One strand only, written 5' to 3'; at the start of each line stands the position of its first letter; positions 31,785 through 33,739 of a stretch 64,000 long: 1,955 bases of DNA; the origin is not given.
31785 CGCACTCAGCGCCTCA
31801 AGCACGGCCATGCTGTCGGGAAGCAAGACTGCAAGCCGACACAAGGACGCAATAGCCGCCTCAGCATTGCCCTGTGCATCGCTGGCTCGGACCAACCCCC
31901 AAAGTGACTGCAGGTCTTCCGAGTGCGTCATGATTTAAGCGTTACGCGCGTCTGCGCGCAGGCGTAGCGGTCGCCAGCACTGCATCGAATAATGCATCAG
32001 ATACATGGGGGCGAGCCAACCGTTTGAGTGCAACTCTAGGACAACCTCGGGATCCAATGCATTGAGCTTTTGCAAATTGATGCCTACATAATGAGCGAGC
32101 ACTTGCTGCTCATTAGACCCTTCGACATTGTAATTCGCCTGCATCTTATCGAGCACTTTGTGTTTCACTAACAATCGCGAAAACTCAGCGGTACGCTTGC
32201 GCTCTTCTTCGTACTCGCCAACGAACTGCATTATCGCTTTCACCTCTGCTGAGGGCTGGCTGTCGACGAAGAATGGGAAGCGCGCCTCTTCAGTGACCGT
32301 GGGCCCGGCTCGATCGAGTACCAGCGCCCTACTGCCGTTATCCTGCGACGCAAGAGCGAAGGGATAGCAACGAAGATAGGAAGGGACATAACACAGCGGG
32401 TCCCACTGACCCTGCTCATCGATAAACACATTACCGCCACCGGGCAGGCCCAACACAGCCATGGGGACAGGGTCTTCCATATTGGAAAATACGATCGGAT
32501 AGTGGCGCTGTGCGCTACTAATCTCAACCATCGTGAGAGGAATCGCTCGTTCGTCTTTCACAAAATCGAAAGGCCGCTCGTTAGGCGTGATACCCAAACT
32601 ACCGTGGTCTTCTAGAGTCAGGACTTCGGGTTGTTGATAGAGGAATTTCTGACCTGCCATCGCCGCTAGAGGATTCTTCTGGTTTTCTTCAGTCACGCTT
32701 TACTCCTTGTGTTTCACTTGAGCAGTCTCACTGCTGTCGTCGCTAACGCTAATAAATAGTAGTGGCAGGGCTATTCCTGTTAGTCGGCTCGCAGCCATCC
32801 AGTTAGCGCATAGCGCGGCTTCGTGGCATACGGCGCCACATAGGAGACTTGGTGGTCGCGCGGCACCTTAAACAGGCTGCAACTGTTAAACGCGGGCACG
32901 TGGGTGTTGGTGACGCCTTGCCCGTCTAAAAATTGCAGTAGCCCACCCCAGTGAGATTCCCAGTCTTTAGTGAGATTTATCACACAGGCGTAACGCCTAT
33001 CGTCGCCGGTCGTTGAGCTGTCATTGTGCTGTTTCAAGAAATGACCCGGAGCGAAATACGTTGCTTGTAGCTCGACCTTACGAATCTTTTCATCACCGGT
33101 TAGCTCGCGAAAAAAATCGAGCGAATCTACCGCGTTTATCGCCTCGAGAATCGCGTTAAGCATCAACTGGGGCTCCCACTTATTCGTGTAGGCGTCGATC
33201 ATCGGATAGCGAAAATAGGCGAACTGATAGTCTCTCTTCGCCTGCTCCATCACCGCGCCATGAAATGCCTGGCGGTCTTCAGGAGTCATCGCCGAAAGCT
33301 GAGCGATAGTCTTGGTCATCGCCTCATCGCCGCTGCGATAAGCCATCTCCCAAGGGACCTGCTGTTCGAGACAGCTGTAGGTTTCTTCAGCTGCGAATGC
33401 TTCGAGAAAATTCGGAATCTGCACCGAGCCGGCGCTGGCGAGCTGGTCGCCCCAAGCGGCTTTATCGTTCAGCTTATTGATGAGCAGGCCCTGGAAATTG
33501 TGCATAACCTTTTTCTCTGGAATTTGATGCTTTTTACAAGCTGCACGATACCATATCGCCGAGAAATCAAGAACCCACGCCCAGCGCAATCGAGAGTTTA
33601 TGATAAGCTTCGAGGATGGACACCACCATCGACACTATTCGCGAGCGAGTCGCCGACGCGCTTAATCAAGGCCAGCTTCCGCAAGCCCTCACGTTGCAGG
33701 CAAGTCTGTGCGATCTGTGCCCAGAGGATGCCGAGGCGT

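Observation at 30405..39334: Cluster of four TPR-fused modifying enzymes (two sulfotransferases, an Asp/Asn-beta-hydroxylase type, a 2OG-Oxy_5 type), two paralogous 2OG oxygenases and SapC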

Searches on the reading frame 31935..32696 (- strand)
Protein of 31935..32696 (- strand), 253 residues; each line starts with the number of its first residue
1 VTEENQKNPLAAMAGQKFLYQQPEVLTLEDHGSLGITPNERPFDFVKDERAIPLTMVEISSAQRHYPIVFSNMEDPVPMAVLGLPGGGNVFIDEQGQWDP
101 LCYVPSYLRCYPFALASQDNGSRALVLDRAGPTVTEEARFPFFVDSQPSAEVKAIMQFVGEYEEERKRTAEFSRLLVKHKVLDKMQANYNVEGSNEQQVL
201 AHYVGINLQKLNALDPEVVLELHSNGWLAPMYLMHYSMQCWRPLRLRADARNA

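Call 3: search_protein_families(library=pfam, proteins=[window:31935-32696:-], max_evalue=0.01)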
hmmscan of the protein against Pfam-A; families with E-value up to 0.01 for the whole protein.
window:31935-32696:- (253 aa): 1 family
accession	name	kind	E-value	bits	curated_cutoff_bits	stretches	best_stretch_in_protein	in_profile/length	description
PF07277.16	SapC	-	3.7e-54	184.1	28.9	1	28-243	3-219/220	SapC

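Call 5: search_protein_families(library=ncbifam, proteins=[window:31935-32696:-], max_evalue=0.001)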
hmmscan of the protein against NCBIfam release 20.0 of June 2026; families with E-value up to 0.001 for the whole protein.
window:31935-32696:- (253 aa): 0 families

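Call 40: search_solved_structures(query=window:31935-32696:-, max_evalue=10)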
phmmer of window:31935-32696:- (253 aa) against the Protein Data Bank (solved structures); distinct sequences matched with E-value up to 10: 4.
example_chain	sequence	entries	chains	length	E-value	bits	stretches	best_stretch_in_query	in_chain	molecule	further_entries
5vfp_c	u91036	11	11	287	1.3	11.7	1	201-241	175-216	26S proteasome non-ATPase regulatory subunit 14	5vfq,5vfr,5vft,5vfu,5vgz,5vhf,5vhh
22mm_c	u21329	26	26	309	1.5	11.6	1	201-241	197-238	26S proteasome non-ATPase regulatory subunit 14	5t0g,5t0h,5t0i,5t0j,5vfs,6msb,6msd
12bm_c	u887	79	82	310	1.5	11.6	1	201-241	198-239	26S proteasome non-ATPase regulatory subunit 14 | Proteasome (Prosome, macropain) 26S subunit, non-ATPase, 14 | RPN11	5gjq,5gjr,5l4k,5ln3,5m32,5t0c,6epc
9f2k_A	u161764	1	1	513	1.8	11.3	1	16-53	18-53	inositol-3-phosphate synthase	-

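Call 49: find_homologous_proteins(query=window:31935-32696:-, max_evalue=1e-10)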
Query window:31935-32696:- (253 aa): 214 proteins with E <= 1e-10 among 669 candidates; the best 120 are listed.
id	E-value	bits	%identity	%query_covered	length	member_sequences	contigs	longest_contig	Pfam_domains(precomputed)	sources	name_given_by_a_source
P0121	4.8e-168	575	100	100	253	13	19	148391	PF07277.17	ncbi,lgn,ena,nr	ncbi:MAG: SapC family protein [Gammaproteobacteria bacterium]|nr:SapC family protein [Gammaproteobac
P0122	9.3e-138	476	79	100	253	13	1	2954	PF07277.17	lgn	-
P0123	1.1e-135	469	79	100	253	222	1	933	PF07277.17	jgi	jgi:hypothetical protein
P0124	1.8e-135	468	79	100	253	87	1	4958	PF07277.17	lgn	-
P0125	1.5e-128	446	75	100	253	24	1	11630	PF07277.17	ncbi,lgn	ncbi:MAG: hypothetical protein ACI81O_001535 [Cyclobacteriaceae bacterium]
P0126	1.2e-125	436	74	100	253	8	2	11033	PF07277.17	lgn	-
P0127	9.3e-123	427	75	95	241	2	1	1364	PF07277.17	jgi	-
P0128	3.1e-116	405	68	100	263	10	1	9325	PF07277.17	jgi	jgi:hypothetical protein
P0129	6.4e-113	394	66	99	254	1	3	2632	PF07277.17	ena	-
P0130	4.2e-112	392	66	100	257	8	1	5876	PF07277.17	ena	-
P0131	1.1e-105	371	80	78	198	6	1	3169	PF07277.17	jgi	jgi:hypothetical protein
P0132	8.9e-86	306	53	98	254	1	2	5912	PF07277.17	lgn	-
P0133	1.9e-83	298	52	98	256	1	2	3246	PF07277.17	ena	-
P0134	3.8e-83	297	51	99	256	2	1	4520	PF07277.17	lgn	-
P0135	6.1e-83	296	51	100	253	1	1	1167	PF07277.17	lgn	-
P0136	6.1e-83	296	51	100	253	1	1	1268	PF07277.17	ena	-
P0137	1.4e-82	295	52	99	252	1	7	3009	PF07277.17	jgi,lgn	-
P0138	1.5e-82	295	51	100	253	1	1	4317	PF07277.17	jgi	-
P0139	2.5e-82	294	50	100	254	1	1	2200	PF07277.17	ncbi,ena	-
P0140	4.3e-82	293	51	100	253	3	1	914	PF07277.17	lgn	-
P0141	5.5e-82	293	50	99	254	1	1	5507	PF07277.17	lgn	-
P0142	7.0e-81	290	51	98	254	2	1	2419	PF07277.17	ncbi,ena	-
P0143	1.4e-80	289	50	100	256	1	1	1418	PF07277.17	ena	-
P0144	2.2e-80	288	51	100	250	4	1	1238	PF07277.17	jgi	jgi:SapC protein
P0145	2.2e-80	288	51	100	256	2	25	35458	PF07277.17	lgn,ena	-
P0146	2.7e-80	288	77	64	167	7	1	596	PF07277.17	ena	-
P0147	5.6e-80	287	51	100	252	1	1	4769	PF07277.17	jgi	jgi:hypothetical protein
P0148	6.6e-80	286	51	95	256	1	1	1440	PF07277.17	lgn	-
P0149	6.8e-80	286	53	92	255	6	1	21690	PF07277.17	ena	-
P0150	1.0e-79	286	51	98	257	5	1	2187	PF07277.17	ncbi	-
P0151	5.5e-79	283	50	100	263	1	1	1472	PF07277.17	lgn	-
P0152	9.4e-79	283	51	100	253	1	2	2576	PF07277.17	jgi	-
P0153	3.4e-78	281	54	93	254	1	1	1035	PF07277.17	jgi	jgi:hypothetical protein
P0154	4.9e-78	280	48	100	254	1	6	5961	PF07277.17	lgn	-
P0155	5.5e-78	280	50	98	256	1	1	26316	PF07277.17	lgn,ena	-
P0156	9.4e-78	279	50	98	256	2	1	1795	PF07277.17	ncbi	-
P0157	1.2e-77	279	49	98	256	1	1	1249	PF07277.17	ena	-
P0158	1.2e-77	279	51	98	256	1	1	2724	PF07277.17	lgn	-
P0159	2.4e-77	278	48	100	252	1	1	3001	PF07277.17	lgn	-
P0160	6.1e-77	277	49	98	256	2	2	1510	PF07277.17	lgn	-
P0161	1.4e-76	275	49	100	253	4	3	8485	PF07277.17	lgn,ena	-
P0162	2.8e-76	274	50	100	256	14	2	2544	PF07277.17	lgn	-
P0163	3.8e-76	274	48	100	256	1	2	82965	PF07277.17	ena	-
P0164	4.1e-76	274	50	98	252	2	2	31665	PF07277.17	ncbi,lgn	-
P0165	5.1e-76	274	51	100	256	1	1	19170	PF07277.17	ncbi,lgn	-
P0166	6.6e-76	273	48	98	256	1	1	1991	PF07277.17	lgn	-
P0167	1.8e-75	272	48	100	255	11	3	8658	PF07277.17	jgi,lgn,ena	-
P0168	1.9e-75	272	49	98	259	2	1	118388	PF07277.17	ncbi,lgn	ncbi:MAG: SapC family protein [Pseudomonadota bacterium]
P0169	6.3e-75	270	50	98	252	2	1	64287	PF07277.17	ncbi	ncbi:MAG: SapC family protein [Gammaproteobacteria bacterium]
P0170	9.0e-75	269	48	100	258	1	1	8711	PF07277.17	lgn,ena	-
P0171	1.0e-74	269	51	94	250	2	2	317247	PF07277.17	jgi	jgi:SapC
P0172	1.3e-74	269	50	95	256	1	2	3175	PF07277.17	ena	-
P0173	1.3e-74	269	49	98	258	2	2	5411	PF07277.17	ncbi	-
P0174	1.6e-74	269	51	98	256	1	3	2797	PF07277.17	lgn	-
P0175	4.9e-74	267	47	100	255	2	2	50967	PF07277.17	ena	-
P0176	9.2e-74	266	50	96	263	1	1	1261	PF07277.17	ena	-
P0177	1.0e-73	266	47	100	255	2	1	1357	PF07277.17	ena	-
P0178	1.3e-73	266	51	88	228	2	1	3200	PF07277.17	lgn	-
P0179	1.3e-73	266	48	100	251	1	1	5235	PF07277.17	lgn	-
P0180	3.4e-73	264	49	91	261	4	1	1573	PF07277.17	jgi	-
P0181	3.9e-73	264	50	94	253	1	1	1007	PF07277.17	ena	-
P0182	4.7e-73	264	47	100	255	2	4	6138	PF07277.17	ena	-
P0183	5.1e-73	264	49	92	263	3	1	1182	PF07277.17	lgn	-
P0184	7.4e-73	263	48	98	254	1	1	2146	PF07277.17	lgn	-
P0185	7.5e-73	263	47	98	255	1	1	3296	PF07277.17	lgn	-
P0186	1.2e-72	262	49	100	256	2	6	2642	PF07277.17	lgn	-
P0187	1.6e-72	262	47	100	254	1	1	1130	PF07277.17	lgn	-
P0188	1.7e-72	262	48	94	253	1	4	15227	PF07277.17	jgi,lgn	jgi:hypothetical protein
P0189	1.9e-72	262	50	98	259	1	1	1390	PF07277.17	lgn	-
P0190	2.7e-72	261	48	99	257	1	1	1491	PF07277.17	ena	-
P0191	3.8e-72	261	50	98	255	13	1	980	PF07277.17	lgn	-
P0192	4.9e-72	261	47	100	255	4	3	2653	PF07277.17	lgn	-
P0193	6.8e-72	260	48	100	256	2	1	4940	PF07277.17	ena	-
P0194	7.4e-72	260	48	93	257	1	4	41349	PF07277.17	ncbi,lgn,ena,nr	ncbi:MAG: SapC family protein [Woeseiaceae bacterium]|nr:SapC family protein [Woeseiaceae bacterium]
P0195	1.3e-71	259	48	92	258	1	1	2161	PF07277.17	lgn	-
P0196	1.3e-71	259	47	100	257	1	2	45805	PF07277.17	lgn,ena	-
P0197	1.5e-71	259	50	98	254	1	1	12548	PF07277.17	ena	-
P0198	2.0e-71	259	47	98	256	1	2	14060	PF07277.17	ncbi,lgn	-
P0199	2.1e-71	258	48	98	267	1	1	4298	PF07277.17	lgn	-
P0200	2.4e-71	258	49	93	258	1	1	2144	PF07277.17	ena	-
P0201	2.6e-71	258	49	93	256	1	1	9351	PF07277.17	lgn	-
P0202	5.3e-71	257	48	98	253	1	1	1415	PF07277.17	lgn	-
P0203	5.3e-71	257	47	100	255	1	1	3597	PF07277.17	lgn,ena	-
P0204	5.9e-71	257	49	98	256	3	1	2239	PF07277.17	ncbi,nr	ncbi:MAG: SapC family protein [Woeseiaceae bacterium]|nr:SapC family protein [Woeseiaceae bacterium]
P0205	6.2e-71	257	47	100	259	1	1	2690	PF07277.17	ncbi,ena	-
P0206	1.1e-70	256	48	93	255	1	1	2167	PF07277.17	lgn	-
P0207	1.2e-70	256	48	92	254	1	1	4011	PF07277.17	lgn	-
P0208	2.1e-70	255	48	98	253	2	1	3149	PF07277.17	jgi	-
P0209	3.4e-70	254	47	91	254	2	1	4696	PF07277.17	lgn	-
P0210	6.8e-70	254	47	98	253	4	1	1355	PF07277.17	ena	-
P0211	3.2e-69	251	47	93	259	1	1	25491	PF07277.17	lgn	-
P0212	5.4e-69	251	45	97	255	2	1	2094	PF07277.17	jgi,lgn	-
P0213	5.9e-69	250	46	98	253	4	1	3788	PF07277.17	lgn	-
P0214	6.6e-69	250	48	92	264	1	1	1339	PF07277.17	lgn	-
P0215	1.6e-68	249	48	98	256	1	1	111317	PF07277.17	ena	-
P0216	6.8e-68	247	46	98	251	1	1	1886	PF07277.17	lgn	-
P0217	1.4e-67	246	50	95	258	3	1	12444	PF07277.17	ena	-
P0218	2.2e-67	245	48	93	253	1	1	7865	PF07277.17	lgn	-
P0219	3.6e-67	245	47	96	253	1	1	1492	PF07277.17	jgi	jgi:hypothetical protein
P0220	1.2e-66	243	45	96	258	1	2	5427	PF07277.17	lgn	-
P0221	4.6e-66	241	47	93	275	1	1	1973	PF07277.17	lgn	-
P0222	4.2e-65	238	44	95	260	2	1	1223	PF07277.17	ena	-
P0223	3.2e-64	235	47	92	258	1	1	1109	PF07277.17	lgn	-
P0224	7.9e-63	230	45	96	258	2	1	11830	PF07277.17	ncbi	-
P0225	1.5e-61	226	46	94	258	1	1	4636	PF07277.17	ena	-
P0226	4.2e-61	225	46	91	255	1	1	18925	PF07277.17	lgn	-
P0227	4.4e-61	225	41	96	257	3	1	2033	PF07277.17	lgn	-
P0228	4.6e-61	225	42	95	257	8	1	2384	PF07277.17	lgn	-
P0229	5.6e-61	224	45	93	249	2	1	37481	PF07277.17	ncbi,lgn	-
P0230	1.0e-60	223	45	95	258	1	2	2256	PF07277.17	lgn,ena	-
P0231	1.3e-60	223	41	95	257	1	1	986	PF07277.17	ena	-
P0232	7.2e-60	221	40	100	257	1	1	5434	PF07277.17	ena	-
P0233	1.2e-59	220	45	94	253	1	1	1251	PF07277.17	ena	-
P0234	1.9e-59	219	45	93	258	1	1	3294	PF07277.17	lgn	-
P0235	2.3e-59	219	41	98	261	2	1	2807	PF07277.17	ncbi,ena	-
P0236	2.8e-59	219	43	94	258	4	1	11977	PF07277.17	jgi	jgi:hypothetical protein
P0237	9.6e-59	217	43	99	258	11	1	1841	PF07277.17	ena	-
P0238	9.9e-59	217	43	98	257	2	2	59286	PF07277.17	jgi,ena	-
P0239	2.0e-58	216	42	99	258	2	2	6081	PF07277.17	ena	-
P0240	1.2e-57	213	43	96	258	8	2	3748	PF07277.17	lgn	-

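Call 54: find_encoding_contigs(protein=P0171, flank=8000, max_places=1)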
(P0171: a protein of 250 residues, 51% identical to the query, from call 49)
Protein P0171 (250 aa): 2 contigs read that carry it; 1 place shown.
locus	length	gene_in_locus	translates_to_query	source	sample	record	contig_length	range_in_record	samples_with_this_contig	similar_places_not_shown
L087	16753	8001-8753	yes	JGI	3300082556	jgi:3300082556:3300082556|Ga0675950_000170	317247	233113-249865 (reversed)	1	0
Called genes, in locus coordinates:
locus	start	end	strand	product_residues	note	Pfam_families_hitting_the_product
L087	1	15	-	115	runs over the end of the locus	-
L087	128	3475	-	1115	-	PF05567:T4P_PilY1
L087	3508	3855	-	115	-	-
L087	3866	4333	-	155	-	PF14341:PilX_N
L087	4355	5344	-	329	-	PF07963:N_methyl (weak), PF16074:PilW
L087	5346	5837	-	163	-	PF07963:N_methyl (weak), PF22150:Tt1218-like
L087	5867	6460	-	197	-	PF12019:GspH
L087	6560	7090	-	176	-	PF12019:GspH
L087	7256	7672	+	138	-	PF01475:FUR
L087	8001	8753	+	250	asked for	PF07277:SapC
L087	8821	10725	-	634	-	PF14321:DUF4382 (faint)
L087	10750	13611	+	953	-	PF08447:PAS_3, PF08448:PAS_4, PF13188:PAS_8 (faint), PF00989:PAS, PF08448:PAS_4, PF13426:PAS_9, PF00990:GGDEF, PF00563:EAL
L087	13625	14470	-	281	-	PF02749:QRPTase_N, PF01729:QRPTase_C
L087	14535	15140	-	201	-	PF06181:Urate_ox_N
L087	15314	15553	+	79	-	PF06945:DUF1289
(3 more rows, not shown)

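Call 55: find_encoding_contigs(protein=P0215, flank=8000, max_places=1)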
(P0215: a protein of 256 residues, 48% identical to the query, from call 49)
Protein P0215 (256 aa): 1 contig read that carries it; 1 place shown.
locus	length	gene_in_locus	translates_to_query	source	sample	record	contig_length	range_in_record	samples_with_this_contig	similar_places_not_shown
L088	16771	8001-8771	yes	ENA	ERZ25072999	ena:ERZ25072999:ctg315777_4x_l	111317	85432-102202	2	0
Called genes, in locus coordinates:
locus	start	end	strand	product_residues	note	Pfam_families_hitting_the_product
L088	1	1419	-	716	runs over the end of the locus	PF06452:CBM9_1, PF19313:DUF5916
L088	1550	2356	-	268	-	PF00072:Response_reg, PF04397:LytTR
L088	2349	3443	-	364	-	PF06580:His_kinase, PF02518:HATPase_c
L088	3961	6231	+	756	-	PF07715:Plug, PF00593:TonB_dep_Rec_b-barrel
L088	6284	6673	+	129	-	-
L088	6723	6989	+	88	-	-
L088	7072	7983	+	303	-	PF01209:Ubie_methyltran (weak), PF08241:Methyltransf_11, PF08242:Methyltransf_12 (faint), PF13649:Methyltransf_25, PF13847:Methyltransf_31 (weak)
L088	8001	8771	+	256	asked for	PF07277:SapC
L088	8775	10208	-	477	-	PF07719:TPR_2 (faint), PF12895:ANAPC3 (faint), PF13174:TPR_6 (faint), PF13181:TPR_8 (faint), PF13428:TPR_14 (faint), PF13432:TPR_16 (faint), PF14559:TPR_19 (weak), PF13759:2OG-FeII_Oxy_5, +1 more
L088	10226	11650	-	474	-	PF00515:TPR_1 (faint), PF07719:TPR_2 (faint), PF13374:TPR_10 (faint), PF17874:TPR_MalT (faint), PF13181:TPR_8 (faint), PF13424:TPR_12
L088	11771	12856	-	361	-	PF25917:BSH_RND (faint), PF25973:BSH_CzcB (weak), PF25989:YknX_C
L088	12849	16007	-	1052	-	PF00873:ACR_tran, PF03176:MMPL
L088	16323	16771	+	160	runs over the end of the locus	-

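Call 56: predict_structure(alignment_id=A2)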
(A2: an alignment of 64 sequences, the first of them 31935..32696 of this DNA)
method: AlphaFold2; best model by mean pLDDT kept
length: 253 residues; sequences in the alignment: 64
mean_pLDDT: 89.7   pTM: 0.85
mean pLDDT of the five models: 89.7, 89.6, 89.1, 88.8, 87.7
residues with pLDDT >= 90: 196; 70-90: 40; 50-70: 5; < 50: 12
segments of 3 or more residues with pLDDT < 50: 1-9
pLDDT, mean of each block of 10 residues (from residue 1): 39 62 93 94 94 96 97 95 91 95 95 85 88 93 95 93 94 97 92 80 95 97 95 95 92 79
secondary structure, 60 per line:
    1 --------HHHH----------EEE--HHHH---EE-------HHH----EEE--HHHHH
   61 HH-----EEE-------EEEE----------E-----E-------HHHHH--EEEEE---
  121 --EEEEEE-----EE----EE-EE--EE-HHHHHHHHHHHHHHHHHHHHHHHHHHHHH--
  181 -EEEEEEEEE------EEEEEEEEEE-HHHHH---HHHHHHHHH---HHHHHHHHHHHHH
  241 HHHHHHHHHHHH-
elements in order: H9-12 E23-25 H28-31 E51-53 H56-62 E68-70 E78-81 H106-110 E113-117 E123-128 H150-178 E182-190 E197-206 H208-212 H216-224 H228-252

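Call 59: fold_search(model_id=the predicted structure, library=pdb)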
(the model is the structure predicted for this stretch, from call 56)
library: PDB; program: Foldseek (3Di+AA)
matches with E <= 10: 211; with E <= 0.001: 0
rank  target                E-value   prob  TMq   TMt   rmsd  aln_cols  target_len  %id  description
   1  7z8i_f                1.1e+00  0.04  0.10  0.04  14.0       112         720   14  The barbed end complex of dynactin bound to BICDR1 and the cytoplasmic dynein tails (A2, B1, B2) (released 2022-08-17)
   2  7muq_AC               1.2e+00  0.02  0.09  0.10  21.0       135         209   11  Reconstruction of the Legionella pneumophila Dot/Icm T4SS 3DVA Map 1 (released 2021-10-06)
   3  8ouh_B                1.2e+00  0.05  0.09  0.06  14.6        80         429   16  Complex of human ASCT2 with Syncytin-1 (released 2024-05-01)
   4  7muc_AC               1.2e+00  0.04  0.13  0.14  17.7       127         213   11  Legionella pneumophila Dot/Icm T4SS C1 Reconstruction (released 2021-10-06)
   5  1tua                  1.4e+00  0.05  0.16  0.20  15.2       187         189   12  1.5 A Crystal Structure of a Protein of Unknown Function APE0754 from Aeropyrum pernix (released 2004-08-17)
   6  1j0r_B                1.5e+00  0.08  0.12  0.22  15.0        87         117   11  Crystal structure of the replication termination protein mutant C110S (released 2003-11-20)
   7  9loa_A                1.6e+00  0.09  0.11  0.25   9.9        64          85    9  Structural insights into the tumor suppressor ZMYND11 reveal diverse recognition mechanisms (released 2026-01-21)
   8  6gdu_B                2.0e+00  0.06  0.09  0.19   8.4        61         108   13  Structure of CutA from Synechococcus elongatus PCC7942 (released 2019-05-08)
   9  5gpy_A                2.2e+00  0.08  0.11  0.16  21.3        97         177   13  Crystal structure of the human TFIIE complex (released 2016-11-02)
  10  2buf_G                2.2e+00  0.04  0.09  0.08  11.0        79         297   11  Arginine Feed-Back Inhibitable Acetylglutamate Kinase (released 2005-12-13)
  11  7liz_A                2.3e+00  0.02  0.12  0.22  18.1       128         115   12  LR6 rod linker and scaffolded phycoerythrin beta subunits from the phycobilisome of Porphyridium purpureum (released 2021-04-07)
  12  7o4x                  2.6e+00  0.07  0.11  0.21   7.8        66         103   11  Crystal structure of the PII-like protein PotN from Lentilactobacillus hilgardii (released 2022-04-20)
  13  4qsg                  2.8e+00  0.04  0.13  0.14  12.2        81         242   14  Crystal structure of gas vesicle protein GvpF from Microcystis aeruginosa (released 2014-11-12)
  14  7nvs_W                2.9e+00  0.06  0.11  0.15  21.3        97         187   13  RNA polymerase II core pre-initiation complex with closed promoter DNA in proximal position (released 2021-05-05)
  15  8iep_C                2.9e+00  0.02  0.11  0.10  14.6       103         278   10  Cryo-EM structure of GPR156C/D of G-protein free GPR156 (local refine) (released 2024-02-14)
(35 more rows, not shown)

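Call 87: search_solved_structures(query=A2, max_evalue=10)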
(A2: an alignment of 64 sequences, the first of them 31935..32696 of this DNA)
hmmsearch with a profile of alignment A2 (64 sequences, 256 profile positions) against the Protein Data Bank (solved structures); distinct sequences matched with E-value up to 10: 0.

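Call 88: search_protein_families(library=phrogs, proteins=[window:31935-32696:-], max_evalue=0.01)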
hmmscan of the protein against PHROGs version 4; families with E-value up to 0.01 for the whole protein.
window:31935-32696:- (253 aa): 0 families

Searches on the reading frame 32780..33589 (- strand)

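Call 3: search_protein_families(library=pfam, proteins=[window:32780-33589:-], max_evalue=0.01)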
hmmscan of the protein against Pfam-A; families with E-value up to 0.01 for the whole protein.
window:32780-33589:- (269 aa): 2 families
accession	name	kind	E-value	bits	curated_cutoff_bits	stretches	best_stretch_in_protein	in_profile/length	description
PF13661.12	2OG-FeII_Oxy_4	-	3.5e-17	63.1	27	1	175-267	2-98/98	2OG-Fe(II) oxygenase superfamily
PF13640.12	2OG-FeII_Oxy_3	-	3.1e-15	57.3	27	1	177-267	4-98/98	2OG-Fe(II) oxygenase superfamily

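Call 5: search_protein_families(library=ncbifam, proteins=[window:32780-33589:-], max_evalue=0.001)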
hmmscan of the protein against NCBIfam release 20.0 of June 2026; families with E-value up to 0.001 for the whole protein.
window:32780-33589:- (269 aa): 1 family
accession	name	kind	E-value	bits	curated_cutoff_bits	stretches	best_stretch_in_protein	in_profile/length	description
NF041706.1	2OG_matur_YhhC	equivalog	2.9e-05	23.8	150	1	161-252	75-169/182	cyclophane-containing peptide 2OG-Fe(II) oxygenase YhhC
